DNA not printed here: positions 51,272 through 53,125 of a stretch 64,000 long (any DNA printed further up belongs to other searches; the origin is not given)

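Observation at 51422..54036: Two-gene operon: cytochrome bd-like (CydA-like) subunit fused to a dihaem cytochrome c, plus a second polytopic membrane subunit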

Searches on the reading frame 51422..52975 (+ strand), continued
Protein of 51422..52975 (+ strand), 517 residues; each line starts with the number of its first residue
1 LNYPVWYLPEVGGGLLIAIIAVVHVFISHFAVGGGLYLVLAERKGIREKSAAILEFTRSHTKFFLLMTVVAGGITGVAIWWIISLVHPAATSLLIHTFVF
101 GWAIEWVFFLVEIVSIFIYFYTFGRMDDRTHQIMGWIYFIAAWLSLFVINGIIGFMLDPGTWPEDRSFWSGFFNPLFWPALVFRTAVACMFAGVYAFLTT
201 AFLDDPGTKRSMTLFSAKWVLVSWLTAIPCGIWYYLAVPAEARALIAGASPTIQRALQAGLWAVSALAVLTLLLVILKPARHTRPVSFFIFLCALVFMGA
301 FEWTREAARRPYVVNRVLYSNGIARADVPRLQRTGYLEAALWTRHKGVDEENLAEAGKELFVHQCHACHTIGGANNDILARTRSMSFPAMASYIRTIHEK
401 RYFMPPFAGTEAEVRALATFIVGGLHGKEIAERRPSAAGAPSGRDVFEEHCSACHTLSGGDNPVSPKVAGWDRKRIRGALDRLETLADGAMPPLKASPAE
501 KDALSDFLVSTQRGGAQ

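Call 16: find_related_loci(query=A2, collection=genome_contigs, flank=6000)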
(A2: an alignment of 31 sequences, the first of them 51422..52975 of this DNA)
Query A2 (517 aa) in genome_contigs; peptide patterns used: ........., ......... (x = any residue, [..] = any of these).
600 stretches matched a pattern (row limit reached: there are more); 595 encode a relative of the query (tblastn E <= 1e-3); the best 80 are kept; 80 distinct loci.
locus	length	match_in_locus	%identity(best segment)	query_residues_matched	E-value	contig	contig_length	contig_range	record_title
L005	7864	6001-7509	69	1-510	0e+0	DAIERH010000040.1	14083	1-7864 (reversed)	MAG TPA_asm: Geobacter sp. isolate clean1203 NODE_40_length_14083_cov_3.388691, whole genome shotgun sequence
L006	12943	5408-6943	59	1-517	0e+0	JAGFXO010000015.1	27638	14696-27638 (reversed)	MAG: Geobacteraceae bacterium isolate CTSoil_064 scaffold_254, whole genome shotgun sequence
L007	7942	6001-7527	58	1-517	0e+0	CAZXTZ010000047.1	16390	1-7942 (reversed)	MAG TPA_asm: uncultured Geobacteraceae bacterium isolate SRP294416_co1_167 genome assembly, contig: NODE_7207_length_163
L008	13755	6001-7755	58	1-514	0e+0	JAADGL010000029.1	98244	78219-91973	MAG: Acidobacteriota bacterium isolate M_MetaBat.117 contig-127_788, whole genome shotgun sequence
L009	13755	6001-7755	58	1-517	0e+0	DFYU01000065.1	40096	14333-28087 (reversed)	MAG TPA_asm: Geobacter sp. UBA4074 UBA4074_contig_12358, whole genome shotgun sequence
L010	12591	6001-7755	56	1-517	0e+0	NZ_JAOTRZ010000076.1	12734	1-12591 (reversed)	MAG: Trichlorobacter sp. isolate MAG11 5109_A_contig_582, whole genome shotgun sequence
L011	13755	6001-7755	56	1-517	0e+0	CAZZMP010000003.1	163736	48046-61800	MAG TPA_asm: uncultured Geobacter sp. isolate SRP192927_co3_443 genome assembly, contig: NODE_63_length_163736_cov_30.30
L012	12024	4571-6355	58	1-516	0e+0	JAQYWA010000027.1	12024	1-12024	MAG: Desulfuromonas sp. isolate Pyr_d60_bin28 Pyr_d60_bin.28.orig_d60_contig-145_3461, whole genome shotgun sequence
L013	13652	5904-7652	57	1-517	0e+0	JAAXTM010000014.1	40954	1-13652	MAG: Geobacteraceae bacterium isolate W4_Combined_metabat1_071 W4_Combined_metabat1_071_NODE_165, whole genome shotgun s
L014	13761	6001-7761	56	1-516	0e+0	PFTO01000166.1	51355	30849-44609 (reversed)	MAG: Acidobacteria bacterium CG_4_9_14_3_um_filter_49_7 CG_4_9_14_3_um_filter_150_scaffold_567_c, whole genome shotgun s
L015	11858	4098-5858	56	1-516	0e+0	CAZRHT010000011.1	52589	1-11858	MAG TPA_asm: uncultured Holophagae bacterium isolate SRP214966_co1_426 genome assembly, contig: NODE_765_length_52589_co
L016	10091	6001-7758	55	1-517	0e+0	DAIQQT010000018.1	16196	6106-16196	MAG TPA_asm: Trichlorobacter sp. isolate CTOTU29515 NODE_2053_length_16196_cov_5.519299, whole genome shotgun sequence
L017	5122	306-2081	56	1-517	0e+0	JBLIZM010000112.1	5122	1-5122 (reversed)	MAG: Trichlorobacter sp. isolate APR308 k141_258959, whole genome shotgun sequence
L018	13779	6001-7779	58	1-517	0e+0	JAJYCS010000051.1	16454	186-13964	MAG: Deltaproteobacteria bacterium isolate BP9.bin5 NODE_6710_length_16454_cov_1.607399, whole genome shotgun sequence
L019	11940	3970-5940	57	1-515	0e+0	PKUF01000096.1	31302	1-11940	MAG: Desulfuromonas sp. isolate BM515 sc_805, whole genome shotgun sequence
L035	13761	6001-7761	54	1-515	0e+0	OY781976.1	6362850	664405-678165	MAG: uncultured Desulforhopalus sp. isolate bb11d97f-aff7-40c5-8ccb-5babbf234ee9 genome assembly, chromosome: 1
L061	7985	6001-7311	52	1-514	7e-141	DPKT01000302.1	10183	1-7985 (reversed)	MAG TPA_asm: Desulfomicrobium sp. isolate UBA11180 contig_12820, whole genome shotgun sequence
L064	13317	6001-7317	49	1-514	7e-140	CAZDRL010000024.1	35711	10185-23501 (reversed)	MAG TPA_asm: uncultured Desulfuromonas sp. isolate binchicken_co59_660 genome assembly, contig: NODE_2069_length_35711_c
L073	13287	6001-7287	51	1-429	6e-137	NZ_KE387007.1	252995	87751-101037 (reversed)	Desulfogranum mediterraneum DSM 13871 G494DRAFT_scaffold00007.7, whole genome shotgun sequence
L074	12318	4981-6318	46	1-446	5e-137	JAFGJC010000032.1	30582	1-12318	MAG: candidate division CSSED10-310 bacterium isolate Zod_Metabat.252 k87_957580, whole genome shotgun sequence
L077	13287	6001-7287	49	1-429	2e-136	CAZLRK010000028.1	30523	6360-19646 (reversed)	MAG TPA_asm: uncultured Desulfobacterales bacterium isolate SRP077602_co2_250 genome assembly, contig: NODE_2247_length_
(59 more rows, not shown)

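Call 22: search_solved_structures(query=A2, max_evalue=1, show_alignments=3)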
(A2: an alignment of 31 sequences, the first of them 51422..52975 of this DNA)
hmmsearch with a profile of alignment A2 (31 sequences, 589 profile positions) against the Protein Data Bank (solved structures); distinct sequences matched with E-value up to 1: 81 (the best 60 are shown).
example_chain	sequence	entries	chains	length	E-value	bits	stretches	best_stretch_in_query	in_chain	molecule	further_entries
9l08_A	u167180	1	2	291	2.7e-08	36.1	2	411-543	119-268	Covalently Connected Cytochrome c555 trimer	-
6xkx_p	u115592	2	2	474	3.2e-06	29.2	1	489-530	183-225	Cbb3-type cytochrome c oxidase subunit CcoP,Cytochrome c-type cyt cy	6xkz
8smr_G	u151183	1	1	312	6.4e-06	28.2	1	410-454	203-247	Cbb3-type cytochrome c oxidase subunit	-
5doq_A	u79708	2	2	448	1.1e-05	27.4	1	10-200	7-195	Bd-type quinol oxidase subunit I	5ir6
3mk7_C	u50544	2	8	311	3.6e-05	25.8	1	349-455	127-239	Cytochrome c oxidase, cbb3-type, subunit P | Cbb3-type cytochrome c oxidase subunit CcoP1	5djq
8snh_G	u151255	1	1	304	9.4e-05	24.4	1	411-454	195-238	Cbb3-type cytochrome c oxidase subunit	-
6xkw_p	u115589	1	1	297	0.00074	21.4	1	488-530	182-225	Cbb3-type cytochrome c oxidase subunit CcoP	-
7o38_A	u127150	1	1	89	0.0015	20.4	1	515-584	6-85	Cytochrome c-552 Ks_3357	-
2yev_B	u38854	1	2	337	0.0036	19.2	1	493-533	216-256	CYTOCHROME C OXIDASE SUBUNIT 2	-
2v08_A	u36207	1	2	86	0.0039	19.1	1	355-424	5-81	CYTOCHROME C6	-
7y5e_GN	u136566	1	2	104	0.0043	18.9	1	511-582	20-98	Cytochrome c6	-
9krr_A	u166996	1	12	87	0.0047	18.8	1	514-584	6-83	Cytochrome c6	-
5b6q_A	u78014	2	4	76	0.0056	18.5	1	515-566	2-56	Soluble cytochrome cA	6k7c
3ph2_B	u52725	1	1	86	0.0079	18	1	355-424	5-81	Cytochrome c6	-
7y7a_G7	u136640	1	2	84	0.0098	17.7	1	514-582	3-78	Cytochrome c6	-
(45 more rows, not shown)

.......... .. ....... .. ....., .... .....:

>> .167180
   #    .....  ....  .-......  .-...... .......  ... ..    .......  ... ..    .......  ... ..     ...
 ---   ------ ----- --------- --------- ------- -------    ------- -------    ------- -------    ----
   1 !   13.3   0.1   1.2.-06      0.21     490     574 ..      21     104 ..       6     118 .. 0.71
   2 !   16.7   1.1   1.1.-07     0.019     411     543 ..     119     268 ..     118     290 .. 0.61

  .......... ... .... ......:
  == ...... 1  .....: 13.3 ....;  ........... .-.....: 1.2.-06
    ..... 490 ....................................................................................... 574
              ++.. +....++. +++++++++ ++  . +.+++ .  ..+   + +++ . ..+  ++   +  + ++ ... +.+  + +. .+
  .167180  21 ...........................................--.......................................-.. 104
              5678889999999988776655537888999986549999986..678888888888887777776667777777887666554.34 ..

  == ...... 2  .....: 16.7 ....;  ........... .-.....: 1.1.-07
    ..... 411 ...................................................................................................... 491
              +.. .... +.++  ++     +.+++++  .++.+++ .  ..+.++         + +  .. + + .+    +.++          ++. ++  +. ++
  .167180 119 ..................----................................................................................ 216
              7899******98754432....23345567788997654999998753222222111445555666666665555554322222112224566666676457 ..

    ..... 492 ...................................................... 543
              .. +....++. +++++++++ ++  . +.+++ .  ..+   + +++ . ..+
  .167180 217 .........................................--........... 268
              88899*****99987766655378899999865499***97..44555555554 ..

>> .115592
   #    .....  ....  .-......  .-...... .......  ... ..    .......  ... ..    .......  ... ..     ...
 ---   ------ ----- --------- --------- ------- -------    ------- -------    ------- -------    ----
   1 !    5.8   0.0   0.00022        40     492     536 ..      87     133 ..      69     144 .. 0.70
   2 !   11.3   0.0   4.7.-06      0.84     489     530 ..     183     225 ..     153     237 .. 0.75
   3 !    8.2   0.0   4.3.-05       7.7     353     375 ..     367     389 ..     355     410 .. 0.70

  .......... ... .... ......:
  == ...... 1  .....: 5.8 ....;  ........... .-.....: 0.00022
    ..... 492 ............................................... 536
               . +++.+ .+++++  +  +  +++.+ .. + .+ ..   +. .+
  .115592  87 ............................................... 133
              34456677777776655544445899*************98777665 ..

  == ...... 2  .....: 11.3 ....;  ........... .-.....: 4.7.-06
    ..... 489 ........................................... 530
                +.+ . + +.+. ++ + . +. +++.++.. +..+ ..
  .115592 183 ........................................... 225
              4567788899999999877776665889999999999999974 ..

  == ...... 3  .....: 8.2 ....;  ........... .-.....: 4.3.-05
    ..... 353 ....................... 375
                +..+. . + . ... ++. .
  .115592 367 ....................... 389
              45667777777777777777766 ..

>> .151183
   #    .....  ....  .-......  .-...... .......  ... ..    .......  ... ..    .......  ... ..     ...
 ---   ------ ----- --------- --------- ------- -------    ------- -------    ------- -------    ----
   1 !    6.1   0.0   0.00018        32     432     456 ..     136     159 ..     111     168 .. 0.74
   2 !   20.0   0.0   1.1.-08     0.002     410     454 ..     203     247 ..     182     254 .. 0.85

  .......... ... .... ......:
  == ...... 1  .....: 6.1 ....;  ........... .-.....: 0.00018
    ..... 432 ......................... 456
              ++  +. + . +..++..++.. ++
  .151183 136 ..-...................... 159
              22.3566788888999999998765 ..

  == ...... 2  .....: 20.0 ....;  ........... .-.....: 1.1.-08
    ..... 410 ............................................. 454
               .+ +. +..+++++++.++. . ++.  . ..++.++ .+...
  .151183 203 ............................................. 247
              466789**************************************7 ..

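Call 44: list_cluster_members(proteins=[P0121, window:51422-52975:+])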
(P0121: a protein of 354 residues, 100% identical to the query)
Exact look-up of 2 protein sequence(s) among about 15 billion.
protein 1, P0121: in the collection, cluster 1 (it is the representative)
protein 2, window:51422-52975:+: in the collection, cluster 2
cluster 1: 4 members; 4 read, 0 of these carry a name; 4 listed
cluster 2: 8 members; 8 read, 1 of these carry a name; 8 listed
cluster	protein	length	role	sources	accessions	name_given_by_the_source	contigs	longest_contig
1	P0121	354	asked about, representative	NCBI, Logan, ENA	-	-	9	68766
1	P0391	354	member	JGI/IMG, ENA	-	-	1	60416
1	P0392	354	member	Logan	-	-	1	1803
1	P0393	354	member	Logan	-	-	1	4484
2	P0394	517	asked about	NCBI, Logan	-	-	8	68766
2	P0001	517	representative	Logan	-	-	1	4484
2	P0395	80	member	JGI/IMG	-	hypothetical protein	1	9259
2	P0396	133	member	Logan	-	-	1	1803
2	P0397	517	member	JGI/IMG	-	-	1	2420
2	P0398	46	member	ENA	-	-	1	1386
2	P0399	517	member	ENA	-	-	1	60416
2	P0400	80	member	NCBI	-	-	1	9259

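Call 52: predict_structure(alignment_id=A2)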
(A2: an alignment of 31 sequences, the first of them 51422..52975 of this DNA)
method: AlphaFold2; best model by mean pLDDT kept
length: 517 residues; sequences in the alignment: 31
mean_pLDDT: 73.7   pTM: 0.65
mean pLDDT of the five models: 73.7, 72.5, 71.9, 71.4, 69.4
residues with pLDDT >= 90: 100; 70-90: 231; 50-70: 119; < 50: 67
segments of 3 or more residues with pLDDT < 50: 1-14, 86-92, 308-323, 341-346, 399-406, 434-438, 487-491, 514-517
pLDDT, mean of each block of 10 residues (from residue 1): 34 52 76 87 96 94 84 74 54 54 77 90 92 92 87 68 72 83 90 91 92 93 89 79 59 73 87 80 89 85 56 37 53 56 54 78 61 59 78 66 46 83 84 51 78 71 77 89 62 72 88 55
secondary structure, 60 per line:
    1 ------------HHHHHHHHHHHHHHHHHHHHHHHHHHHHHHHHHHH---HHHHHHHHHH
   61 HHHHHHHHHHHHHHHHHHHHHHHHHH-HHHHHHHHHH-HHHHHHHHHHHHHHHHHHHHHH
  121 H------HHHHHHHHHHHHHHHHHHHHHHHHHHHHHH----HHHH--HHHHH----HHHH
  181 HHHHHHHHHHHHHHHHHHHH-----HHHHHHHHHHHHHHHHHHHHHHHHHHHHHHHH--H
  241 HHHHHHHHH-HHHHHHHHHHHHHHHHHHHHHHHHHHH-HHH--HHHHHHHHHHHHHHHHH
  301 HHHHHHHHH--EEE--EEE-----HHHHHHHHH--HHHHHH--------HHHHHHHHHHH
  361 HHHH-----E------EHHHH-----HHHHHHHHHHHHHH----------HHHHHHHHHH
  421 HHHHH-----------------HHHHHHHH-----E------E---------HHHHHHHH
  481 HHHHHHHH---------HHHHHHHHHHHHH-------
elements in order: H13-47 H51-86 H88-97 H99-121 H128-157 H162-165 H168-172 H177-200 H206-237 H240-249 H251-277 H284-309 E312-314 E317-319 H325-333 H336-341 H350-364 H378-381 H387-400 H411-425 H443-450 H473-488 H498-510

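Call 68: search_protein_families(library=ncbifam, proteins=[L010:8966-10429:+, L035:2449-3501:+, L035:3577-5871:+], max_evalue=0.00001)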
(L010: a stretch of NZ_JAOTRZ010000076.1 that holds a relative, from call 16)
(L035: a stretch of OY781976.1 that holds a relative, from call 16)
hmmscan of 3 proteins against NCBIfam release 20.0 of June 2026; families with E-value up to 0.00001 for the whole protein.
L010:8966-10429:+ (487 aa): 3 families
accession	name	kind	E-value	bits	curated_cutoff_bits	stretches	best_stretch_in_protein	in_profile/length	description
TIGR04315.1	octaheme_Shew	subfamily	6.9e-154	513.1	375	1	26-467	1-440/440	tetrathionate reductase family octaheme c-type cytochrome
TIGR04314.1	methano7heme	equivalog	6.7e-11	41.7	250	1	217-342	212-327/494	methanogenesis multiheme c-type cytochrome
TIGR03508.1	decahem_SO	subfamily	4.6e-10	39.4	192.2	0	171-284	31-126/258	DmsE family decaheme c-type cytochrome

L035:2449-3501:+ (350 aa): 25 families
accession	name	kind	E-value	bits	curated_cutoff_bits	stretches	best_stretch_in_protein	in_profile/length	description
TIGR02974.1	phageshock_pspF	equivalog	8.9e-138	459.1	443.55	1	17-338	2-336/336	phage shock protein operon transcriptional activator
NF008622.0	PRK11608.1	equivalog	6e-116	387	529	1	14-339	6-324/329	phage shock protein operon transcriptional activator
TIGR01817.1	nifA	equivalog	3.3e-84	283.6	528.85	1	16-339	198-528/534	nif-specific transcriptional activator NifA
NF003451.0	PRK05022.1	equivalog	2.9e-83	280.3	476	1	11-328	187-498/512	nitric oxide reductase transcriptional regulator NorR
NF038308.1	RNA_repair_RtcR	equivalog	4.7e-81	273.2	650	1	15-339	181-517/530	RNA repair transcriptional activator RtcR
NF008469.0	PRK11361.1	equivalog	1.3e-79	268.1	714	1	14-339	143-455/461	acetoacetate metabolism transcriptional regulator AtoC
TIGR01818.1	ntrC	equivalog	3e-78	263.7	558.6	1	10-337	130-462/463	nitrogen regulation protein NR(I)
NF041552.1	TF_PrdR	equivalog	1e-77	261.8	795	1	12-338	265-576/577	sigma-54 dependent transcriptional regulator PrdR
TIGR02915.1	PEP_resp_reg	equivalog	2.4e-74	250.8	502.6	1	10-337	136-441/445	PEP-CTERM-box response regulator transcription factor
NF050807.1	TransRegFlbDCaul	equivalog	5.5e-70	236.5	750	1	31-339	135-439/454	sigma-54-dependent transcriptional regulator FlbD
NF011958.0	PRK15429.1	equivalog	3.6e-68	230.8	830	1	10-259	375-623/692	formate hydrogenlyase transcriptional activator FlhA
TIGR02329.1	propionate_PrpR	equivalog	4.5e-66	223.6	499.2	1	15-327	213-516/526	propionate catabolism operon regulatory protein PrpR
NF011953.0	PRK15424.1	equivalog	1.1e-64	218.9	703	1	12-334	217-530/538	propionate catabolism operon regulatory protein PrpR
NF041906.1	V4R_TF_MobR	exception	1.3e-64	218.6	999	1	6-338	224-544/544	phenol degradation transcriptional regulator MobR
NF008176.1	PRK10923.1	equivalog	2.3e-64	217.7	620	1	8-243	132-366/469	nitrogen regulation protein NR(I)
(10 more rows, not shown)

L035:3577-5871:+ (764 aa): 86 families (the best 25 are shown)
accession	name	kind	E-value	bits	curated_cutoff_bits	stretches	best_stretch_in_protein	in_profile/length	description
NF010411.0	PRK13837.1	equivalog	2.7e-64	217.6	647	1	378-751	434-804/828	two-component system VirA-like sensor kinase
NF046020.1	HisKinCckABruc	equivalog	6.9e-58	196.2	1000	1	232-752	319-860/868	cell cycle histidine kinase CckA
NF010076.0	PRK13557.1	subfamily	1.7e-57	195.1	631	1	286-754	58-528/540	histidine kinase famiy protein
NF008468.0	PRK11360.1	equivalog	1.7e-52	178.7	646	1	264-623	271-613/616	two-component system sensor histidine kinase AtoS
NF046026.1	HisKinCckACaul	equivalog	1.7e-42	145.4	1000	1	256-706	177-623/678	cell cycle histidine kinase CckA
NF033092.0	HK_WalK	equivalog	5.5e-38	130.9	725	2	470-617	456-593/594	cell wall metabolism sensor histidine kinase WalK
NF052574.1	HisKinEspCMyxo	equivalog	5.5e-38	130.6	1200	1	278-697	303-720/785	serine histidine kinase EspC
NF011874.0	PRK15347.1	equivalog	3.3e-36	124.7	852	2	102-254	247-396/921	two component system sensor kinase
NF007688.0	PRK10364.1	equivalog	3.5e-34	118.3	479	1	370-619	216-452/460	two-component system sensor histidine kinase ZraS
TIGR02956.1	TMAO_torS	equivalog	5.9e-34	117.3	676.5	1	465-757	538-818/967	TMAO reductase system sensor histidine kinase/response regulator TorS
NF052573.1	HisKinEspAMyxo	equivalog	8.8e-33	113.3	1400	1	264-651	256-646/755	serine histidine kinase EspA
NF046044.1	PnpS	equivalog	2.1e-31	109.4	400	1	245-617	39-390/390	two-component system histidine kinase PnpS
NF008293.1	PRK11073.1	equivalog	7.3e-28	97.8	240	1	264-619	10-348/349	nitrogen regulation protein NR(II)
NF047874.1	MASE3_PAS_HK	subfamily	2.3e-27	96.1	560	1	480-629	497-636/655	MASE3 domain-containing sensor histidine kinase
NF041777.1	sens_FixL_Rhizob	equivalog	1.4e-26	93.2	850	1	382-619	250-482/485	sensor protein FixL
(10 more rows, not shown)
